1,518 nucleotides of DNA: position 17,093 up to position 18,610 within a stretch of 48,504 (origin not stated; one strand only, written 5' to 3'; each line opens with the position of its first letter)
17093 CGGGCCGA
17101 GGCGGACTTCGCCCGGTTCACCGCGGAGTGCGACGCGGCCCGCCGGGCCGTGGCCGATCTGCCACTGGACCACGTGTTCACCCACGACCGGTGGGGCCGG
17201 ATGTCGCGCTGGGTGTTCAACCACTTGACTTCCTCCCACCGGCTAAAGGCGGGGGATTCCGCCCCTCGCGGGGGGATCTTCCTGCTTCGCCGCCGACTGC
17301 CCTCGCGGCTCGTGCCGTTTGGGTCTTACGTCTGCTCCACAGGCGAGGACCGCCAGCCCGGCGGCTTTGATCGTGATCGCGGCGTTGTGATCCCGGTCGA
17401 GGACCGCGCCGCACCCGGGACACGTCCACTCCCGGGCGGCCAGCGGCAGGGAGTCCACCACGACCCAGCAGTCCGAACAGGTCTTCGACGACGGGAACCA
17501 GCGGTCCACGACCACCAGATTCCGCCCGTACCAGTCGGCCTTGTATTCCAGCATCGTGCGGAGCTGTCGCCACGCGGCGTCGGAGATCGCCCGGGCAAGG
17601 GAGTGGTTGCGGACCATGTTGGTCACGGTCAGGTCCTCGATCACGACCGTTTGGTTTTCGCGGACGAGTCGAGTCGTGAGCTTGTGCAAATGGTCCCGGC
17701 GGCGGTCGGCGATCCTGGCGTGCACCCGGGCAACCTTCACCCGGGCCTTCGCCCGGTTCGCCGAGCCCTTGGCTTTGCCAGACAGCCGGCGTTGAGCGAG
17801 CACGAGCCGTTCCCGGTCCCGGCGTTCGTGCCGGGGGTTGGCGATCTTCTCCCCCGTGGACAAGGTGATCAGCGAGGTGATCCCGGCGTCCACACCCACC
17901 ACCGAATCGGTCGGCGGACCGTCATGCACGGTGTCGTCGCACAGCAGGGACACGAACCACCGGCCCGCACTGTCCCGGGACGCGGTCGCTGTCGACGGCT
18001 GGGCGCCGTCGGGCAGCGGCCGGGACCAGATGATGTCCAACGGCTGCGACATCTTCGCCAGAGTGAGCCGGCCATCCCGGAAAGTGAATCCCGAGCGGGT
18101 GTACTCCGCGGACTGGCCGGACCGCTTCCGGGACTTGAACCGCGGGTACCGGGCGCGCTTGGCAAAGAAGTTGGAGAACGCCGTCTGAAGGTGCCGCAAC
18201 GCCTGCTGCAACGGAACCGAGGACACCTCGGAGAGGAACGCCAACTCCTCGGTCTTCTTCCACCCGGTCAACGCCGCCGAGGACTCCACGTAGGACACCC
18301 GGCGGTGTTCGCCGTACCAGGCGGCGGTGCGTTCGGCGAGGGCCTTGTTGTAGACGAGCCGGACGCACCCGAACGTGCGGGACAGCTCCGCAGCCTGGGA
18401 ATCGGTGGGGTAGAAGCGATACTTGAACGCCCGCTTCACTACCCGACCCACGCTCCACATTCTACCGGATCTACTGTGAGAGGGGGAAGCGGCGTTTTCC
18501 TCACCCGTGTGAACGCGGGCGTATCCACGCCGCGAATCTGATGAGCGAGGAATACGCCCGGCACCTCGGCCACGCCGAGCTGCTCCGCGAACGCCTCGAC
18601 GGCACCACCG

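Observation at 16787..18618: tnpB-only IS200/IS605-family element precisely splits a DinB/DUF664 gene, so the empty site can be reconstructed to the nucleotide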

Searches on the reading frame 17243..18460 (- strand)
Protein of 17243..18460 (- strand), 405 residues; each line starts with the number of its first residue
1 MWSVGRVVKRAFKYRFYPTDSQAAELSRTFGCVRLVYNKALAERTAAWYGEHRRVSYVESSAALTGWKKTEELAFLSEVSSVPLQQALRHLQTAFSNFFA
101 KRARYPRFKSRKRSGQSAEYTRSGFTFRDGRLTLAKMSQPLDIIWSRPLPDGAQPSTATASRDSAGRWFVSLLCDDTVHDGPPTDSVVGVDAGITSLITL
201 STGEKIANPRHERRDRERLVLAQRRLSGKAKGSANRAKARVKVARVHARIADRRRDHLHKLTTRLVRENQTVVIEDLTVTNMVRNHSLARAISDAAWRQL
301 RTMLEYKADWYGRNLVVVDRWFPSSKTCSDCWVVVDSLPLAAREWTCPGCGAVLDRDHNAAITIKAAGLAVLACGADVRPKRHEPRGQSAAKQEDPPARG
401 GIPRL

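Call 6: search_protein_families(library=pfam, proteins=[window:17246-18460:-], max_evalue=0.01)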
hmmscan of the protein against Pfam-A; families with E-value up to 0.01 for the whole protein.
seq(405 aa): 3 families
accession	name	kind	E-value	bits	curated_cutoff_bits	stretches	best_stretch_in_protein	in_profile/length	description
PF01385.25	OrfB_IS605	-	9.1e-30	103.8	30.5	1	181-285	12-119/120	Probable transposase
PF07282.18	Cas12f1-like_TNB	-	9.3e-25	87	26.3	1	297-364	1-60/60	Cas12f1-like, TNB domain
PF12323.14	HTH_OrfB_IS605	-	6.4e-20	70.8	21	1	8-50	2-44/47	Helix-turn-helix domain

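Call 7: search_protein_families(library=ncbifam, proteins=[window:17246-18460:-], max_evalue=0.01)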
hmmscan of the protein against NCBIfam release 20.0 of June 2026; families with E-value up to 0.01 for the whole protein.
seq(405 aa): 6 families
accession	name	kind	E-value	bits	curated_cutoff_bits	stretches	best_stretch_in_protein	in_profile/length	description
NF038281.1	IS200_TnpB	exception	4.1e-112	374.9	425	1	10-368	2-359/360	IS200/IS605 family element RNA-guided endonuclease TnpB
NF040570.1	guided_TnpB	subfamily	4.6e-108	361.9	100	1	12-366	1-388/389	RNA-guided endonuclease TnpB family protein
NF038280.1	IS607_TnpB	exception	1.7e-63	215.1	350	1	10-380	4-404/431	IS607 family element RNA-guided endonuclease TnpB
NF038192.1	V_cas_c2c8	exception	1.8e-27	96.6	350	1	75-331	146-450/457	type V CRISPR-associated protein C2c8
TIGR01766.2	TIGR01766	domain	2.3e-17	63.3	32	1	252-324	3-82/82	IS200/IS605 family accessory protein TnpB-related protein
NF049972.1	CRISPR_Cas12f2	exception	2.4e-12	46.4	450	1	184-371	325-522/524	type V CRISPR-associated effector Cas12f2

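Call 11: find_related_loci(query=window:17246-18460:-, collection=genome_contigs, flank=3000)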
Query seq(405 aa) (405 aa) in genome_contigs; peptide patterns used: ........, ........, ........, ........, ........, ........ (x = any residue, [..] = any of these).
599 stretches matched a pattern (row limit reached: there are more); 552 encode a relative of the query (tblastn E <= 1e-3); the best 80 are kept; 80 distinct loci.
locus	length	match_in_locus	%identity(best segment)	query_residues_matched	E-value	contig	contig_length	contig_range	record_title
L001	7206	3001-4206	74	4-405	0e+0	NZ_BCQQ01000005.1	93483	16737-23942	Actinomadura formosensis NBRC 14204, whole genome shotgun sequence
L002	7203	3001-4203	74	4-405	0e+0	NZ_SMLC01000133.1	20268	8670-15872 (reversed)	Actinomadura sp. 6K520 NODE_133_length_20268_cov_58.5061, whole genome shotgun sequence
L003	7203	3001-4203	76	4-404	0e+0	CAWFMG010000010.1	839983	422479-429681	MAG: uncultured Actinomycetota bacterium isolate MFD04212.bin.1.291 genome assembly, contig: contig_7962, whole genome s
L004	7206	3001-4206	75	4-405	0e+0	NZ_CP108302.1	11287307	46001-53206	Streptomyces sp. NBC_00019 chromosome, complete genome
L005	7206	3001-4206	75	4-405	0e+0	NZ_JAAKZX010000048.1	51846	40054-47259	Streptomyces ureilyticus strain YC419 YC419_contig_48_length_51846_coverage_116.3_0.99, whole genome shotgun sequence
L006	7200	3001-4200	76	6-405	0e+0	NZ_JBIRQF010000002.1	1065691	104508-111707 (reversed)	Streptomyces sp. NPDC021115 NPDC021115_153_C2.ctg-0002, whole genome shotgun sequence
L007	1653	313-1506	75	8-405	0e+0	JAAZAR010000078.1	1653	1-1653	MAG: Actinomycetota bacterium isolate AS06rmzACSIP_445 394954_AS06, whole genome shotgun sequence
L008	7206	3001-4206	74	4-405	0e+0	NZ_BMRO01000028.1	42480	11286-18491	Actinomadura livida strain JCM 3387 sequence28, whole genome shotgun sequence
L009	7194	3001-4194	75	8-405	0e+0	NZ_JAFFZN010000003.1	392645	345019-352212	Streptomyces spirodelae strain DW4-2 3, whole genome shotgun sequence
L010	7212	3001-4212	74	1-405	0e+0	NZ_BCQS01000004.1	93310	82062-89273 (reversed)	Actinomadura latina NBRC 106108, whole genome shotgun sequence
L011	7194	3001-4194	75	8-405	0e+0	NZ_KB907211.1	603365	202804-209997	Actinomadura atramentaria DSM 43919 strain SF2197 G339DRAFT_scaffold00004.4, whole genome shotgun sequence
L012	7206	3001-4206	74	4-405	0e+0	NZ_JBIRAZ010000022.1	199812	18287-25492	Actinomadura sp. 6N118 contig_22, whole genome shotgun sequence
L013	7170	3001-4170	76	4-394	0e+0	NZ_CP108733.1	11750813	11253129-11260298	Streptomyces sp. NBC_00986 chromosome, complete genome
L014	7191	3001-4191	76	8-404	0e+0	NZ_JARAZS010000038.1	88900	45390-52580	Streptomyces acidiscabies strain ATCC 49003 NODE_38_length_88900_cov_11.930462, whole genome shotgun sequence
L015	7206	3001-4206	74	4-405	0e+0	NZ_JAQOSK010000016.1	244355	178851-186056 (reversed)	Streptomyces gilvifuscus strain T113 16, whole genome shotgun sequence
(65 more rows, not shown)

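Call 13: find_encoding_contigs(protein=window:17243-18460:-, flank=5000, max_places=10)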
Protein window:17243-18460:- (405 aa): no gene with exactly this product is on record in the collection.

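Call 14: find_encoding_contigs(protein=window:17246-18439:-, flank=5000, max_places=10)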
Protein seq(398 aa) (398 aa): no gene with exactly this product is on record in the collection.

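Call 21: search_solved_structures(query=window:17246-18460:-, show_alignments=2)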
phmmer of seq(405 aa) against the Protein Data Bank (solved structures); distinct sequences matched with E-value up to 0.001: 15.
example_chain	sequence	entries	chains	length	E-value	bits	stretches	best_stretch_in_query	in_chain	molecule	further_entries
9yyg_A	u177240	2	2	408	4.4e-79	269.5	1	9-374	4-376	AI-designed RNA-guided nuclease | AI-generated RNA-guided nuclease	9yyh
8h1j_A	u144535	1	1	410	1.1e-71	245.2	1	8-374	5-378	RNA-guided DNA endonuclease TnpB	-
8bf8_A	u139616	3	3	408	1.5e-71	244.7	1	9-374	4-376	RNA-guided DNA endonuclease TnpB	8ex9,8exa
8iaz_A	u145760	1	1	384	3.1e-36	128.5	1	10-367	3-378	Transposase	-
9j09_A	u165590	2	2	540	1.2e-26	96.9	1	205-364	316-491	Transposase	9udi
9jfo_A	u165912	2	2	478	2.1e-26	96.1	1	243-367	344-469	LaTranC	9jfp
9jfq_A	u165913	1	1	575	2.1e-26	96.1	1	243-368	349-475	LaTranC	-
23vu_A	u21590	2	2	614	6.2e-11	45.2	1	253-366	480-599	UnCas12m4a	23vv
9b0l_P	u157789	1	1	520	2.5e-08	36.6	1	224-369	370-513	TnpB-like protein L79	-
8hr5_A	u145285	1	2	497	6e-08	35.4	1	213-365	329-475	Transposase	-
8j12_A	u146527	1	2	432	3.9e-07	32.7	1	202-365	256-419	Transposase IS605 OrfB C-terminal domain-containing protein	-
8j3r_A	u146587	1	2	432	6e-07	32.1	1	203-365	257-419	Transposase IS605 OrfB C-terminal domain-containing protein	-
7wju_A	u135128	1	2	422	7e-07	31.8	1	203-365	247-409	OrfB_Zn_ribbon domain-containing protein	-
8dzj_A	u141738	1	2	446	7.9e-07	31.7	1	203-365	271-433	OrfB_Zn_ribbon domain-containing protein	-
8j1j_A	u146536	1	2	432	1.6e-06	30.7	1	203-365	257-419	Transposase IS605 OrfB C-terminal domain-containing protein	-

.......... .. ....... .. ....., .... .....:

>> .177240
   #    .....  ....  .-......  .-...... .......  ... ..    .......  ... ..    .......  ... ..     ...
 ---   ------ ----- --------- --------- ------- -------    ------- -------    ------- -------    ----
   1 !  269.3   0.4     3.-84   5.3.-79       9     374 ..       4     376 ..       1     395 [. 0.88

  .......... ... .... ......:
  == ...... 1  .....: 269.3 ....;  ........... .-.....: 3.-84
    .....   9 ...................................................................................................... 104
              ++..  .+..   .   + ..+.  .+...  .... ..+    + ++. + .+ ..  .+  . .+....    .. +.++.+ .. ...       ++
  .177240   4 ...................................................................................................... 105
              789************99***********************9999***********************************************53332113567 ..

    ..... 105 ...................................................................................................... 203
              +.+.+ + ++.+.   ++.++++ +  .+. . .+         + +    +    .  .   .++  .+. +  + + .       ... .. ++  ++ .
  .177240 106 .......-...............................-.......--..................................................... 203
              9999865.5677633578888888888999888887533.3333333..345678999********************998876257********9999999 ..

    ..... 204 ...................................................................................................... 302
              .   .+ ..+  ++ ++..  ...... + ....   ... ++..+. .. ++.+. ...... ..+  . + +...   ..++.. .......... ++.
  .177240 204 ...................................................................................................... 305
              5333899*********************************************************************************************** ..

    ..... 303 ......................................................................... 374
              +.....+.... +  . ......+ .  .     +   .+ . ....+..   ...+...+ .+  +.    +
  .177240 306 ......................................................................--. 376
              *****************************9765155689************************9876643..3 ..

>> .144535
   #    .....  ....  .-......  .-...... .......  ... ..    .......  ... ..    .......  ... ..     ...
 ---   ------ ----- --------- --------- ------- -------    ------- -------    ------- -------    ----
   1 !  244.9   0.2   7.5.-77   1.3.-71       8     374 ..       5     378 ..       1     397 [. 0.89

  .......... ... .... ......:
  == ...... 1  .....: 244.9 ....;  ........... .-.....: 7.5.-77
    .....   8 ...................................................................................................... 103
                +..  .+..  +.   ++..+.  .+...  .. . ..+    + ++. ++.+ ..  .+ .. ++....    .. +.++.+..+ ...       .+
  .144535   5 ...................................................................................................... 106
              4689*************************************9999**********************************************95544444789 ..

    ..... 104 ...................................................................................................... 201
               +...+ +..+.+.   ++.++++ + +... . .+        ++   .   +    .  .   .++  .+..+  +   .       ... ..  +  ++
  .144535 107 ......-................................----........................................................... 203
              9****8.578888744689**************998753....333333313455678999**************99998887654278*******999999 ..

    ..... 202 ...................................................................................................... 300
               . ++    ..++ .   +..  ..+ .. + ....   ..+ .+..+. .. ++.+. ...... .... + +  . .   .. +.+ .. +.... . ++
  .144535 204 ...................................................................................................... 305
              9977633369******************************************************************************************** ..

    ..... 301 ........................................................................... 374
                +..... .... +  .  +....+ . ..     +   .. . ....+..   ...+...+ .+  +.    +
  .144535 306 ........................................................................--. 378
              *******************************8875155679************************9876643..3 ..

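Call 24: find_homologous_proteins(query=window:17246-18460:-, max_evalue=1e-100)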
Query seq(405 aa) (405 aa): 7766 proteins with E <= 1e-100 among 8000 candidates; the best 120 are listed.
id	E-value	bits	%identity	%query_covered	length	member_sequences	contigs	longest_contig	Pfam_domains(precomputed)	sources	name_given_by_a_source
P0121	6.7e-268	906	100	99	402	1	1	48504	PF12323.15,PF01385.26,PF07282.19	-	-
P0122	2.4e-199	680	77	98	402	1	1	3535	PF12323.15,PF01385.26,PF07282.19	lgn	-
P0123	2.8e-199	680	76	99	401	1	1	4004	PF12323.15,PF01385.26,PF07282.19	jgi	jgi:putative transposase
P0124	1.3e-198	678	77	98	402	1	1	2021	PF12323.15,PF01385.26,PF07282.19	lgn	-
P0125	1.2e-197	675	75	99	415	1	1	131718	PF12323.15,PF01385.26,PF07282.19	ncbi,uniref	ncbi:RNA-guided endonuclease InsQ/TnpB family protein [Actinomadura sp. 9N215]|uniref:RNA-guided end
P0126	2.3e-197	674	78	98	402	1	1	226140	PF12323.15,PF01385.26,PF07282.19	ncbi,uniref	ncbi:RNA-guided endonuclease TnpB family protein [Streptomyces sp. NPDC001652]|uniref:RNA-guided end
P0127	3.5e-197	673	77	98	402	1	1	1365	PF12323.15,PF01385.26,PF07282.19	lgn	-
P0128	4.8e-197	673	78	96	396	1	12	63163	PF12323.15,PF01385.26,PF07282.19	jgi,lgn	jgi:putative transposase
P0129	5.1e-197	673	78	98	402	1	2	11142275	PF12323.15,PF01385.26,PF07282.19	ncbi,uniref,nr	ncbi:RNA-guided endonuclease InsQ/TnpB family protein [Streptomyces sp. RTd22]|uniref:RNA-guided end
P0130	1.2e-196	671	78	96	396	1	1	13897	PF12323.15,PF01385.26,PF07282.19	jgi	jgi:putative transposase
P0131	1.5e-196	671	77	98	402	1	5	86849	PF12323.15,PF01385.26,PF07282.19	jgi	jgi:putative transposase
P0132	1.9e-196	671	78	99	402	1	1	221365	PF12323.15,PF01385.26,PF07282.19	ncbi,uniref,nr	ncbi:RNA-guided endonuclease InsQ/TnpB family protein [Streptomyces fuscichromogenes]|uniref:Transpo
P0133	3.9e-196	670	78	96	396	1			PF12323.15,PF01385.26,PF07282.19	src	-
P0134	3.5e-195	667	77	99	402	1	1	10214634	PF12323.15,PF01385.26,PF07282.19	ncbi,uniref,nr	ncbi:RNA-guided endonuclease InsQ/TnpB family protein [Actinomadura verrucosospora]|uniref:RNA-guide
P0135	1.8e-194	664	76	98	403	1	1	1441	PF12323.15,PF01385.26,PF07282.19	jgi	jgi:putative transposase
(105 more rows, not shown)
